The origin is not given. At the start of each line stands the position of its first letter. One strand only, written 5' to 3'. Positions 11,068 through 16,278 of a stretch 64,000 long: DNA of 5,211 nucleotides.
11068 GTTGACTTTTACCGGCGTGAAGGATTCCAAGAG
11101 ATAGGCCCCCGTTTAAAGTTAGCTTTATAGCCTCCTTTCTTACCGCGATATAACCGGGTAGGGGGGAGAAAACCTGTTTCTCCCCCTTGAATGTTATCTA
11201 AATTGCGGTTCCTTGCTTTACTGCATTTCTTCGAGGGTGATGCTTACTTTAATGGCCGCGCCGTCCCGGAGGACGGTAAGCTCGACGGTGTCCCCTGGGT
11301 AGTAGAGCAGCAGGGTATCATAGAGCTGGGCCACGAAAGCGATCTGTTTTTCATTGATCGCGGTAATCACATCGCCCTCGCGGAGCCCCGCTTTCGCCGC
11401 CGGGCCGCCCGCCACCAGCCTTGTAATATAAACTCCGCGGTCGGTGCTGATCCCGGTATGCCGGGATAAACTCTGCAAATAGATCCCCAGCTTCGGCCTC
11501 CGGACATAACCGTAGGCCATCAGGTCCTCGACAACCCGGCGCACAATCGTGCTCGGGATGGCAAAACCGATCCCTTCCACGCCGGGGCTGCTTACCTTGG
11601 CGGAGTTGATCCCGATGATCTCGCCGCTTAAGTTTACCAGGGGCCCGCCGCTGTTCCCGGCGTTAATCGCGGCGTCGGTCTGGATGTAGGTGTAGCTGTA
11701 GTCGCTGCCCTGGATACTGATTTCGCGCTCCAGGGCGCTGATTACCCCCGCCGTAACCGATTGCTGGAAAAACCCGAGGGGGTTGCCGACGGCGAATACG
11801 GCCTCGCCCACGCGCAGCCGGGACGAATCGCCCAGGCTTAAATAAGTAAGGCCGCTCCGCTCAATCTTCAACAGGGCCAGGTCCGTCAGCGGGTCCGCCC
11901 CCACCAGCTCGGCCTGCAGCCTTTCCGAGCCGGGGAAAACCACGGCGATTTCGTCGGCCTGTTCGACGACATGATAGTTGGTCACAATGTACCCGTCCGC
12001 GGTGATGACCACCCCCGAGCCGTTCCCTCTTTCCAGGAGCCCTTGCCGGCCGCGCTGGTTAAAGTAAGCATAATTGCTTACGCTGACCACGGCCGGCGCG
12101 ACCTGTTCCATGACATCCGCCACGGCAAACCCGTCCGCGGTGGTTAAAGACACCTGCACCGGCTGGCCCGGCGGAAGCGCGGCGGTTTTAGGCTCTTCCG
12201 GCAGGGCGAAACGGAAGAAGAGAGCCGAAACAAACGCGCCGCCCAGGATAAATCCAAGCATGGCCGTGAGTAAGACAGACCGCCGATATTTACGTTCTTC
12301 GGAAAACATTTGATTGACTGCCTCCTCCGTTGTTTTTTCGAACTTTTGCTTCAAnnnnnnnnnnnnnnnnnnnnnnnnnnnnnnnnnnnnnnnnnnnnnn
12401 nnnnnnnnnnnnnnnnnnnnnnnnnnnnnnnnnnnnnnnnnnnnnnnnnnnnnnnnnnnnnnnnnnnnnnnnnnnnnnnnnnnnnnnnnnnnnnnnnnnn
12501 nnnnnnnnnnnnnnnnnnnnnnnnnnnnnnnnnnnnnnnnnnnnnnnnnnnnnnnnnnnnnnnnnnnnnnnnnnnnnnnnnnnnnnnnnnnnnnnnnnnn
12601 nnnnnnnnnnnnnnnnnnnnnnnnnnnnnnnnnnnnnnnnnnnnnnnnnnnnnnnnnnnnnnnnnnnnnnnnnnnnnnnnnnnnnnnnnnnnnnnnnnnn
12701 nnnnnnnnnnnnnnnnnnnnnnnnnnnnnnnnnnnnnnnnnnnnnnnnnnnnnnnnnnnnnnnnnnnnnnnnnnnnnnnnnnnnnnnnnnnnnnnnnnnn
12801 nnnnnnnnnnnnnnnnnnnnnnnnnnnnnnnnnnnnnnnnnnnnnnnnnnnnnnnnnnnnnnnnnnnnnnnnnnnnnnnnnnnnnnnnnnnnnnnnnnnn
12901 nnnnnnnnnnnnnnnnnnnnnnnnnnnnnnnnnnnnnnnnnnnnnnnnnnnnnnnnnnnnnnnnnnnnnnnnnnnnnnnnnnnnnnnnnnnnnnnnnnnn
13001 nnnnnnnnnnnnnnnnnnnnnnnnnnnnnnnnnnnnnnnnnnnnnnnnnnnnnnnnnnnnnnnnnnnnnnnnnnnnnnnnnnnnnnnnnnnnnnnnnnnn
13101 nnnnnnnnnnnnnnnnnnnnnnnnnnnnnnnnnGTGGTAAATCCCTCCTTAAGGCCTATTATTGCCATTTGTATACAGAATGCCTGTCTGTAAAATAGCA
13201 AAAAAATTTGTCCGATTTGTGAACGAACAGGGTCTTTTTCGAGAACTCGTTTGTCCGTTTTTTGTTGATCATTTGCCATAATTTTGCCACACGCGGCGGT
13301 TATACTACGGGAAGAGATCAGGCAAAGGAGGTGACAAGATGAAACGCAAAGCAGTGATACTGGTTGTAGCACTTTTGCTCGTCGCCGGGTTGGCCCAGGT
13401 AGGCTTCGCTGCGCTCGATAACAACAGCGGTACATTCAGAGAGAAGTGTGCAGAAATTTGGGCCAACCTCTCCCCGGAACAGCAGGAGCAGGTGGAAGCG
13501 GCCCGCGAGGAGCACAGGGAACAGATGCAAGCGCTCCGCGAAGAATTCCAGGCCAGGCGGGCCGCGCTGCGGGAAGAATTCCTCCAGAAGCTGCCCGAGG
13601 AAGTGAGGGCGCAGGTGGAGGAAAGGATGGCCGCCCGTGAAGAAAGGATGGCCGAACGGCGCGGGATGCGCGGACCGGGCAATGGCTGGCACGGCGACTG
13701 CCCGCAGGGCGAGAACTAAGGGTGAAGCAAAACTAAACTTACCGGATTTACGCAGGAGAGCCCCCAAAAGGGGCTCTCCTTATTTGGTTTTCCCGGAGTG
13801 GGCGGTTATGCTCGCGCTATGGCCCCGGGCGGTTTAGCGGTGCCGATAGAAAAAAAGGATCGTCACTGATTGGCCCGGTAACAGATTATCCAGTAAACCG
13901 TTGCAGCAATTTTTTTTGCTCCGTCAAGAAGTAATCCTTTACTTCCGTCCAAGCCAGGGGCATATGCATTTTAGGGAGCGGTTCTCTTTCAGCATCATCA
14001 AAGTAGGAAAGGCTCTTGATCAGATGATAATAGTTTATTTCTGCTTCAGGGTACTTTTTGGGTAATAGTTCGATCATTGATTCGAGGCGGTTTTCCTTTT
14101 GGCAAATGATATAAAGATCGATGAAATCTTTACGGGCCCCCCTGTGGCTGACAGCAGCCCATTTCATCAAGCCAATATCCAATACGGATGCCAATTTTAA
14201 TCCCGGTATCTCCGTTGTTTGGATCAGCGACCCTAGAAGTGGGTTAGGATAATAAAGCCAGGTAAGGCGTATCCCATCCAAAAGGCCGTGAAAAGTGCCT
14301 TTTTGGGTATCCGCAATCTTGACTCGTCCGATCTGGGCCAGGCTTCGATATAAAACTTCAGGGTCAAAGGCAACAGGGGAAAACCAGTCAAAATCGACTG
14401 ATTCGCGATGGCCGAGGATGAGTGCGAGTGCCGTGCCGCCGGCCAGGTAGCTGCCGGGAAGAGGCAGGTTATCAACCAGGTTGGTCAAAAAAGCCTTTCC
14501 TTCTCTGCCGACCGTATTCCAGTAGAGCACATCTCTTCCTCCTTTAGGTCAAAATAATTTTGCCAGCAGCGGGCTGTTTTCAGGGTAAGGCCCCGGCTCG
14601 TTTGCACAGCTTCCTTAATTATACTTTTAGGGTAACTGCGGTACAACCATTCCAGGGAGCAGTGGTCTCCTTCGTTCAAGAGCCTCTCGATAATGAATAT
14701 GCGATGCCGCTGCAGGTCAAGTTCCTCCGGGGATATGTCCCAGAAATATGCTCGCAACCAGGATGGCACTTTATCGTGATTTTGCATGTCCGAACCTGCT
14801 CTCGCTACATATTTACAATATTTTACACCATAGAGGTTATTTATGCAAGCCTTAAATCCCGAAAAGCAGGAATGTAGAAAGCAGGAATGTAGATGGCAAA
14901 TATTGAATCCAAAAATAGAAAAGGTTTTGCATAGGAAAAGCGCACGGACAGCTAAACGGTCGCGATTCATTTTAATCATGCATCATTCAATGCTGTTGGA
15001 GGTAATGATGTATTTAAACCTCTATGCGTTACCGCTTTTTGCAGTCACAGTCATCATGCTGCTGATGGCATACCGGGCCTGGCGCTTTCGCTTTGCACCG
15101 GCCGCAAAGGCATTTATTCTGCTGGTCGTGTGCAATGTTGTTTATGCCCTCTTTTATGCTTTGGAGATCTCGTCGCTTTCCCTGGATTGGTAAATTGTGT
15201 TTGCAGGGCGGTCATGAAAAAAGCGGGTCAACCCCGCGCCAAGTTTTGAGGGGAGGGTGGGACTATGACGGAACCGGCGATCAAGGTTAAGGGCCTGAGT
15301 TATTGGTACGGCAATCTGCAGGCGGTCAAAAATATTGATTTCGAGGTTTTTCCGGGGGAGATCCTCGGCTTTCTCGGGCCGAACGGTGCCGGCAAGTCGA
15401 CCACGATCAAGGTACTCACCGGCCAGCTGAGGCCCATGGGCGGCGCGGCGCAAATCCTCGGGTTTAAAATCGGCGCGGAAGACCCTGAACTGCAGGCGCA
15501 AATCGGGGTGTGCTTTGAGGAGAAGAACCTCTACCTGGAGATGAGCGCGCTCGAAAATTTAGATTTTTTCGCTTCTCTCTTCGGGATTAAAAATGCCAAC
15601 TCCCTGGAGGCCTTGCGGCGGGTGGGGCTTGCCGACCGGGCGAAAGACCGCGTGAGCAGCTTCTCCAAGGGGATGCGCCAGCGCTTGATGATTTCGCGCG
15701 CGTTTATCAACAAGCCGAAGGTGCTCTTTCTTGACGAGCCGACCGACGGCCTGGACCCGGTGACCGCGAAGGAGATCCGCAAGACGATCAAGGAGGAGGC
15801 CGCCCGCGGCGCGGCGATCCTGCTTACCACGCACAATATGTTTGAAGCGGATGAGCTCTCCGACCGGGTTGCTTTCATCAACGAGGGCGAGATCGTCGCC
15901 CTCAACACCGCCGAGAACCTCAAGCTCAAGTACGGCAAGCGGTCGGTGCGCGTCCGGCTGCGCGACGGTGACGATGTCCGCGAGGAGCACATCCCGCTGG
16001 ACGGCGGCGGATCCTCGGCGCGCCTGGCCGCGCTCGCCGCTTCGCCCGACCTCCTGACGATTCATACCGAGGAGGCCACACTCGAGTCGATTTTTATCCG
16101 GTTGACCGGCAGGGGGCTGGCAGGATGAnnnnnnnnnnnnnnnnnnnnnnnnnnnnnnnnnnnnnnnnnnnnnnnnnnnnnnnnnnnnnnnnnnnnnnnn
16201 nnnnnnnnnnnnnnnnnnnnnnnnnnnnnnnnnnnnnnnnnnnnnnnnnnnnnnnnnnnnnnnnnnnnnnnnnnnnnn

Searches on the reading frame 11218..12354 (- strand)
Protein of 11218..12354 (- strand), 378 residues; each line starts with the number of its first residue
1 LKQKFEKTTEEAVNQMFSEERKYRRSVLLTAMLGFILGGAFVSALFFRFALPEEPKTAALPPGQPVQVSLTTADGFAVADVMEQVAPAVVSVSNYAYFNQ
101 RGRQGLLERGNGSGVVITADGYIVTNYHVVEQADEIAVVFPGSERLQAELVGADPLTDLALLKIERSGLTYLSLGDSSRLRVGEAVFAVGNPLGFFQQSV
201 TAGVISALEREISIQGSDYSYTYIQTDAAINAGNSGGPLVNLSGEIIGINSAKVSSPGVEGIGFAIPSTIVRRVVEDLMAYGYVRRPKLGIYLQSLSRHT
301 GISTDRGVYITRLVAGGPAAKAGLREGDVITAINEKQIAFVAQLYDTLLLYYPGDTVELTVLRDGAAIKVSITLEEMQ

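Call 27: search_protein_families(library=pfam, proteins=[window:11218-12354:-])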
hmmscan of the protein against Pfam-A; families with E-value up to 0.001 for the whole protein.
window:11218-12354:- (378 aa): 6 families
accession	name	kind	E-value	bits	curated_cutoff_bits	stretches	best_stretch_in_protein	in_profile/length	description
PF13365.12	Trypsin_2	-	1.8e-36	126.4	27.6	1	112-249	1-144/144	Trypsin-like peptidase domain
PF00089.32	Trypsin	-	8.1e-19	68.7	20.6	1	105-272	16-217/220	Trypsin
PF13180.12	PDZ_2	-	3.2e-15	56.6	27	1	287-374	1-80/80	PDZ domain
PF00595.29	PDZ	-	8.9e-11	42.5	23.2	1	288-361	11-80/81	PDZ domain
PF17820.7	PDZ_6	-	4.5e-09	36.4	27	1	310-339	2-31/54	PDZ domain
PF10459.15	Peptidase_S46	-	0.00059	19.1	22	0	226-250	626-650/698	Peptidase S46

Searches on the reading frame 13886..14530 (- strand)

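Call 27: search_protein_families(library=pfam, proteins=[window:13886-14530:-])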
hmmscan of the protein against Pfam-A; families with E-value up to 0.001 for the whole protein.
window:13886-14530:- (214 aa): 1 family
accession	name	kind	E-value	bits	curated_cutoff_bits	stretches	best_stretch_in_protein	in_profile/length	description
PF08843.17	AbiEii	-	1.5e-09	38.6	22.5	1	25-55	13-44/238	Nucleotidyl transferase AbiEii toxin, Type IV TA system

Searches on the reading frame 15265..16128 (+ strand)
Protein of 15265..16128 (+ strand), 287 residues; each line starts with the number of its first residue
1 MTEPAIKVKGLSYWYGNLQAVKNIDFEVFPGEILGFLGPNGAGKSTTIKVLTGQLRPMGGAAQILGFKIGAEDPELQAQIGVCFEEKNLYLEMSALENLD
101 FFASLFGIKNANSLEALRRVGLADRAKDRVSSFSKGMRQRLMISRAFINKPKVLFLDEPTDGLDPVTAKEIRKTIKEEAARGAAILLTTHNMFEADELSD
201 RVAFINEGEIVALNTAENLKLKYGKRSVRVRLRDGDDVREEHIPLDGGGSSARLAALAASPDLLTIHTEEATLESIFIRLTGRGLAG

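Call 27: search_protein_families(library=pfam, proteins=[window:15265-16128:+])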
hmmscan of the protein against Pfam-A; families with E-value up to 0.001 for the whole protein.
window:15265-16128:+ (287 aa): 2 families
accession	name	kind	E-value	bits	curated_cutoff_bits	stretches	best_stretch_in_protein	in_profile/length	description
PF00005.33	ABC_tran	-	5e-33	115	25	1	21-160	1-136/137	ABC transporter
PF13304.12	AAA_21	-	1.2e-14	55.6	27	1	123-194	228-302/304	AAA domain, putative AbiEii toxin, Type IV TA system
